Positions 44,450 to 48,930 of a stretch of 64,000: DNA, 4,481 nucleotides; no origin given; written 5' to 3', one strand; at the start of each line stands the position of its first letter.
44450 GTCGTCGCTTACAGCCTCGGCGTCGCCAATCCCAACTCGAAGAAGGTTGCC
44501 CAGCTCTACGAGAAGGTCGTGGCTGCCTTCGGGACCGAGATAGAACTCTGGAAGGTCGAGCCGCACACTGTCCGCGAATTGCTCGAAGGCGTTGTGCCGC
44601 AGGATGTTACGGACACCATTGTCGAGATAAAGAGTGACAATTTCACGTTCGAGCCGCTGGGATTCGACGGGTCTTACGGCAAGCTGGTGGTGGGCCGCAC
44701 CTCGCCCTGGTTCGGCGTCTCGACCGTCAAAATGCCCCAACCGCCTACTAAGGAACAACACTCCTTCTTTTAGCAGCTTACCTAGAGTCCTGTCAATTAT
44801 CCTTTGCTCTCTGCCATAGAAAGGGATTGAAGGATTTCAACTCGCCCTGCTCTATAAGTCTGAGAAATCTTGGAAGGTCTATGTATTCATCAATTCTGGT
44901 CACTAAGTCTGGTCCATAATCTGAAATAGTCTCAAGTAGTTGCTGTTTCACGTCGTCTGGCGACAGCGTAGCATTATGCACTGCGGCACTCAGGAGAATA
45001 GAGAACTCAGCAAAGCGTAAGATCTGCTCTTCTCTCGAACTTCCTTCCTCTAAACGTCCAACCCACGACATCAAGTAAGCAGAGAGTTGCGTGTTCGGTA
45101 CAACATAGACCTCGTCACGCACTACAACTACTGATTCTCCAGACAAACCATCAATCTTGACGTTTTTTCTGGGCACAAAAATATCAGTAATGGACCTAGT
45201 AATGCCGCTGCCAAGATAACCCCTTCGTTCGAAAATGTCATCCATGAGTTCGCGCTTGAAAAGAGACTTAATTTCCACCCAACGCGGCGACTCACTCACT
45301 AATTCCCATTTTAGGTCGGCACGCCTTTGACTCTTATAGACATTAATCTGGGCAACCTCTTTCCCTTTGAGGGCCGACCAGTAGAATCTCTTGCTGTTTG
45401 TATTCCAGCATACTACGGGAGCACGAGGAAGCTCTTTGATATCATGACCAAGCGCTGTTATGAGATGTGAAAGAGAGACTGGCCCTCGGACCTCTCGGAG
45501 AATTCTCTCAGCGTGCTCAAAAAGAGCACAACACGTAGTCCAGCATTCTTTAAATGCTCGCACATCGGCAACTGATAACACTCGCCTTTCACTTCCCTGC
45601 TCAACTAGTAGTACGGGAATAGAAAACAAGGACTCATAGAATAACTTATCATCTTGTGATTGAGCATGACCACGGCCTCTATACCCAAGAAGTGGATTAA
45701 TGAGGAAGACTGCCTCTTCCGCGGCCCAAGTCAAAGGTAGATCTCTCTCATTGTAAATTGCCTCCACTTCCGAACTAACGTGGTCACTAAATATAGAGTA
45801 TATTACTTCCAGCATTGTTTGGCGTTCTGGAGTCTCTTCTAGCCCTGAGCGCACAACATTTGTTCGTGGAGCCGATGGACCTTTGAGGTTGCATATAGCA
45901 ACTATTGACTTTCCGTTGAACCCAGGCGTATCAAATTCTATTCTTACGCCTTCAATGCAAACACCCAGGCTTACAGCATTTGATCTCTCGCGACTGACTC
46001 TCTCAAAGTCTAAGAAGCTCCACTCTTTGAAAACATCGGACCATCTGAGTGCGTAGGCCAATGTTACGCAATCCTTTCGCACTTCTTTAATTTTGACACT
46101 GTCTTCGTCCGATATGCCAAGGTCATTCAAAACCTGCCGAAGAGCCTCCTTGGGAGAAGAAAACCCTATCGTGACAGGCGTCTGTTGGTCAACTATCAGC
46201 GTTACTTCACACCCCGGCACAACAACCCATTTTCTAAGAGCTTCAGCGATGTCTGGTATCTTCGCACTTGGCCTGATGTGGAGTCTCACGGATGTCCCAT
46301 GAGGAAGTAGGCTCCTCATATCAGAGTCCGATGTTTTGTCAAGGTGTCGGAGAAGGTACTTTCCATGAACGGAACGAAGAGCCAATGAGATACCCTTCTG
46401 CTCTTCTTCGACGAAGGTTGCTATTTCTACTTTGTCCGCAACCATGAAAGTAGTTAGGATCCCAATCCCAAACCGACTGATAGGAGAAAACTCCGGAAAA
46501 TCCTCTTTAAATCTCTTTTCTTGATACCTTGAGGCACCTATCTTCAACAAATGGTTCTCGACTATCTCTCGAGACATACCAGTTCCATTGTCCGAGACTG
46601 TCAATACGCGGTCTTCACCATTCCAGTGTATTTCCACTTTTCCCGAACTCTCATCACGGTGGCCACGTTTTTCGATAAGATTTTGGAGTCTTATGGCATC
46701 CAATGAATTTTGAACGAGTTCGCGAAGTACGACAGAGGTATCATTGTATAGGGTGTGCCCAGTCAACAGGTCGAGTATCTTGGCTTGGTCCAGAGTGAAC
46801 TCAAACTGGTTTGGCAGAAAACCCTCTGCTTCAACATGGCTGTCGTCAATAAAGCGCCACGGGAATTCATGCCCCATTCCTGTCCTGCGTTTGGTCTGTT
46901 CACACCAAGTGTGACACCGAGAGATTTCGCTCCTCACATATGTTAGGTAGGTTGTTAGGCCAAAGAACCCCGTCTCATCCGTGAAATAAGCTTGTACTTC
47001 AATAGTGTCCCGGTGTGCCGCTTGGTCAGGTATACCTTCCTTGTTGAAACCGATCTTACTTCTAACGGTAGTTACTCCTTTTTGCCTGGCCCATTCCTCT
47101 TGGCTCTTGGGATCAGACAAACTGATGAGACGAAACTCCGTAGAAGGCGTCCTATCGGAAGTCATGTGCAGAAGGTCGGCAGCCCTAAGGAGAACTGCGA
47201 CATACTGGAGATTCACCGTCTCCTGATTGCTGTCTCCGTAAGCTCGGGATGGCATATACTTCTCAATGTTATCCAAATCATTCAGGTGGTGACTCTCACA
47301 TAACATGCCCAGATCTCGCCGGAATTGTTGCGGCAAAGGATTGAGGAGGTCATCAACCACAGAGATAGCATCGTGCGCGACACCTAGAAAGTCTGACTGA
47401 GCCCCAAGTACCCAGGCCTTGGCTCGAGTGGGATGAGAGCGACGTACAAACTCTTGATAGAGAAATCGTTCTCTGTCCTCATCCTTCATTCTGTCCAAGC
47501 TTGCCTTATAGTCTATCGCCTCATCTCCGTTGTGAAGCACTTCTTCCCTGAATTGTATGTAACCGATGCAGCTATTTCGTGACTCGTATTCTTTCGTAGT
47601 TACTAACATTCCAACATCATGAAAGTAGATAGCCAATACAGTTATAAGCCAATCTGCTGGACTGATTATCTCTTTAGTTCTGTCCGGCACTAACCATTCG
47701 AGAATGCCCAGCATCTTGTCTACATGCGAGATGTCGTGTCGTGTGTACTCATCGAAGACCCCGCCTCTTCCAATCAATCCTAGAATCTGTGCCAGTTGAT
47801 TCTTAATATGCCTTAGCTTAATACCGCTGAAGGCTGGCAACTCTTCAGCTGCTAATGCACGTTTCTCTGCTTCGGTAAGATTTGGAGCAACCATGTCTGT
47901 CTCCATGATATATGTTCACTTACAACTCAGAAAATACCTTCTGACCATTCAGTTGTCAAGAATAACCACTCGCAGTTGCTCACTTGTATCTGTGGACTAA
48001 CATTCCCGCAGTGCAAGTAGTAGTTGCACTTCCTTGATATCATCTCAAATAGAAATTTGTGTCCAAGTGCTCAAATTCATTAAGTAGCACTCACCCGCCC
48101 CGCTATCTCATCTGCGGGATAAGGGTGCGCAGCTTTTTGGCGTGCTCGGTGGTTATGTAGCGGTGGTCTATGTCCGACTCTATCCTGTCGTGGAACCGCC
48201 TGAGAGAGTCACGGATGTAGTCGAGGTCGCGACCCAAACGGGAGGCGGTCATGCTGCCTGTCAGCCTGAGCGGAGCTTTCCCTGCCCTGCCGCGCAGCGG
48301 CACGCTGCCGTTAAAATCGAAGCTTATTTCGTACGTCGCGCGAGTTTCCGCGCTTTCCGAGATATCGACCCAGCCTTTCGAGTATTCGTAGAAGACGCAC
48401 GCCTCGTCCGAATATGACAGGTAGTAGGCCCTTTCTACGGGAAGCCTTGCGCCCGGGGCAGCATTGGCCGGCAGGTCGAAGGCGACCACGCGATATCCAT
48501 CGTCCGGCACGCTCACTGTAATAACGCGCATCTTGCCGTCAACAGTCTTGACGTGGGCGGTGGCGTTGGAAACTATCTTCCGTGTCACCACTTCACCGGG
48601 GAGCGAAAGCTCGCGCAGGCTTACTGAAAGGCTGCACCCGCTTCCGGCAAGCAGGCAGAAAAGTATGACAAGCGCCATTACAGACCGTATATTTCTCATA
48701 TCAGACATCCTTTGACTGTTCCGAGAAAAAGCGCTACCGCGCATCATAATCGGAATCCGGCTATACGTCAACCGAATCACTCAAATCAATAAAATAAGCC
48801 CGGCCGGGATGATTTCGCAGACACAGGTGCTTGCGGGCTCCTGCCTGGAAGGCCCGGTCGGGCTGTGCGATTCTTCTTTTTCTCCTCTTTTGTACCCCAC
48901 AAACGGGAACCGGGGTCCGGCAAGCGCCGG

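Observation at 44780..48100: Sharply low-GC island carrying a single giant HD-nuclease-like + Hsp90/MORC-type GHKL ATPase gene: candidate horizontally acquired single-gene defence/stress system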

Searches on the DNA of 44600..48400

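Call 109: search_rna_families(source=window, start=44600, end=48400, threshold=evalue, max_evalue=1)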
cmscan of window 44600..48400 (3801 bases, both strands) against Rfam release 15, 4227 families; matches with E-value up to 1: 0.
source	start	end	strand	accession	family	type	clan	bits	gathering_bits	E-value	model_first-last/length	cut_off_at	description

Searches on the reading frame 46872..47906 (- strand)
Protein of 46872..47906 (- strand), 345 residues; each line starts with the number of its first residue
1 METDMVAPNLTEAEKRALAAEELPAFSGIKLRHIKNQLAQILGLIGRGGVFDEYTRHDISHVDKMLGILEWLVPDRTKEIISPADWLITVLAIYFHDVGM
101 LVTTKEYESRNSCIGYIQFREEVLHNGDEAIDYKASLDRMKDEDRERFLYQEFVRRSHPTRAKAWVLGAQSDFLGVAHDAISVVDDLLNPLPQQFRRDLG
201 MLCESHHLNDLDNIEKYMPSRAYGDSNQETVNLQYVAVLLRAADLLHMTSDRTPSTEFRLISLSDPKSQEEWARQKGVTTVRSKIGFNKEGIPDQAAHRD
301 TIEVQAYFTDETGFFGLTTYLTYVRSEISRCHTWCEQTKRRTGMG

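Call 51: search_solved_structures(query=A4, max_evalue=10, show_alignments=2)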
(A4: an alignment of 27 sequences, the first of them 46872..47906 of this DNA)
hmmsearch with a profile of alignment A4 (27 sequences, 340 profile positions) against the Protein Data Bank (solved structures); distinct sequences matched with E-value up to 10: 1.
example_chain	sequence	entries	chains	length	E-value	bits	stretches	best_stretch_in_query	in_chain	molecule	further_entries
9w01_B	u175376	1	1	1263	1.5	11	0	169-234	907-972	Isoleucine--tRNA ligase, cytoplasmic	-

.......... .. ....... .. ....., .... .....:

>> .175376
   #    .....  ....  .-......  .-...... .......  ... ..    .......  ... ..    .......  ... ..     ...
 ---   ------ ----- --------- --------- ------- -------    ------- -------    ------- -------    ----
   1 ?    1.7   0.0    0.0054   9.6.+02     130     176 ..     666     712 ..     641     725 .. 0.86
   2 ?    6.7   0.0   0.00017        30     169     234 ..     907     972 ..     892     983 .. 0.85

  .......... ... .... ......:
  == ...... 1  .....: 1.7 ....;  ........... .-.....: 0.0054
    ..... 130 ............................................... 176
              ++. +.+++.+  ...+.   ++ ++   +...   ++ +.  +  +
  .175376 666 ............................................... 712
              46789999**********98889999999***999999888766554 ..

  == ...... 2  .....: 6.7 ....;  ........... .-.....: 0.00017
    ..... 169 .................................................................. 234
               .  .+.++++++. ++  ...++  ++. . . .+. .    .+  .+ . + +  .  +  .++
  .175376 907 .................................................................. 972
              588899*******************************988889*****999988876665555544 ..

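Call 54: predict_structure(alignment_id=A4)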
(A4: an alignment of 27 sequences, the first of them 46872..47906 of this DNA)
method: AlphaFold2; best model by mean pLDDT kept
length: 345 residues; sequences in the alignment: 27
mean_pLDDT: 82.0   pTM: 0.87
mean pLDDT of the five models: 82.0, 82.0, 81.7, 80.6, 80.6
residues with pLDDT >= 90: 98; 70-90: 185; 50-70: 55; < 50: 7
segments of 3 or more residues with pLDDT < 50: 1-6
pLDDT, mean of each block of 10 residues (from residue 1): 51 93 88 91 75 73 91 89 94 93 86 89 67 79 87 88 88 67 90 92 86 79 68 92 81 67 67 69 84 81 82 79 88 91 83
secondary structure, 60 per line:
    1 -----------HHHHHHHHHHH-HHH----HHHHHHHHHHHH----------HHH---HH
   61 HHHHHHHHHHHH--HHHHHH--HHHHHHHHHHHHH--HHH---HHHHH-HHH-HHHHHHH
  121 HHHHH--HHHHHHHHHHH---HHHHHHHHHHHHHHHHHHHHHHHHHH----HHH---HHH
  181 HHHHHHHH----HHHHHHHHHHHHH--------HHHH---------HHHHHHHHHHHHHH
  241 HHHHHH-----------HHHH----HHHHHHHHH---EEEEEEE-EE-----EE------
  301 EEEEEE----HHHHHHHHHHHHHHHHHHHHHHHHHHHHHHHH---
elements in order: H12-22 H31-42 H59-72 H75-80 H83-95 H104-108 H114-125 H128-138 H142-167 H178-188 H193-205 H214-217 H227-246 H258-261 H266-274 E278-284 E301-306 H311-342

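Call 78: search_protein_representatives(alignment_id=A4)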
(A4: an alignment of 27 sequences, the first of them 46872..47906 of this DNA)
Query: 27 sequences, 340 profile positions. Proteins with E-value up to 0.001 (for the whole library): 3448; up to 1e-10: 1085; up to 1e-30: 253. The best 150 are listed.
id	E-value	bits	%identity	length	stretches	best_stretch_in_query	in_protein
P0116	3.8e-170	581.8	-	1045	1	1-337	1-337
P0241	1.5e-167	573.2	-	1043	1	1-338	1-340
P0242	1.5e-164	563.4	-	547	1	1-338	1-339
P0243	1.2e-158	544.0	-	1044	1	1-338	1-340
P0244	1.4e-156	537.2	-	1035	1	1-338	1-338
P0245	4.2e-156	535.6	-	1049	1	6-335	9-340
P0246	4.3e-156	535.6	-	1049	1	1-336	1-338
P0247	5.6e-156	535.2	-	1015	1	3-339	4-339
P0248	1.6e-153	527.2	-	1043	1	1-338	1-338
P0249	7.4e-153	524.9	-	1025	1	4-336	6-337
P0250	1.5e-151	520.6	-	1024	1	1-339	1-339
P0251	2.8e-150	516.5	-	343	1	9-337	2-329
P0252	1.4e-148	510.9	-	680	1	6-338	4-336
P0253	9.2e-148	508.2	-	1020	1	5-338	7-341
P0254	1.9e-146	503.9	-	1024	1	3-338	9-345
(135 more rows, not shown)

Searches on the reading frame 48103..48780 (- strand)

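Call 8: search_protein_families(library=pfam, proteins=[window:48103-48780:-], max_evalue=0.001)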
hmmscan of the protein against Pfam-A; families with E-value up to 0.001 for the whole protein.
window:48103-48780:- (225 aa): 0 families

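Call 24: search_protein_families(library=pfam, proteins=[window:48103-48780:-], max_evalue=1)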
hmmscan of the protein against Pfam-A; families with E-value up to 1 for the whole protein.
window:48103-48780:- (225 aa): 1 family
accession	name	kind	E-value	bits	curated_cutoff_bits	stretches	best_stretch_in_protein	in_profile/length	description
PF04633.17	Herpes_BMRF2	-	0.25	11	25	1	26-58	287-319/349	Herpesvirus BMRF2 protein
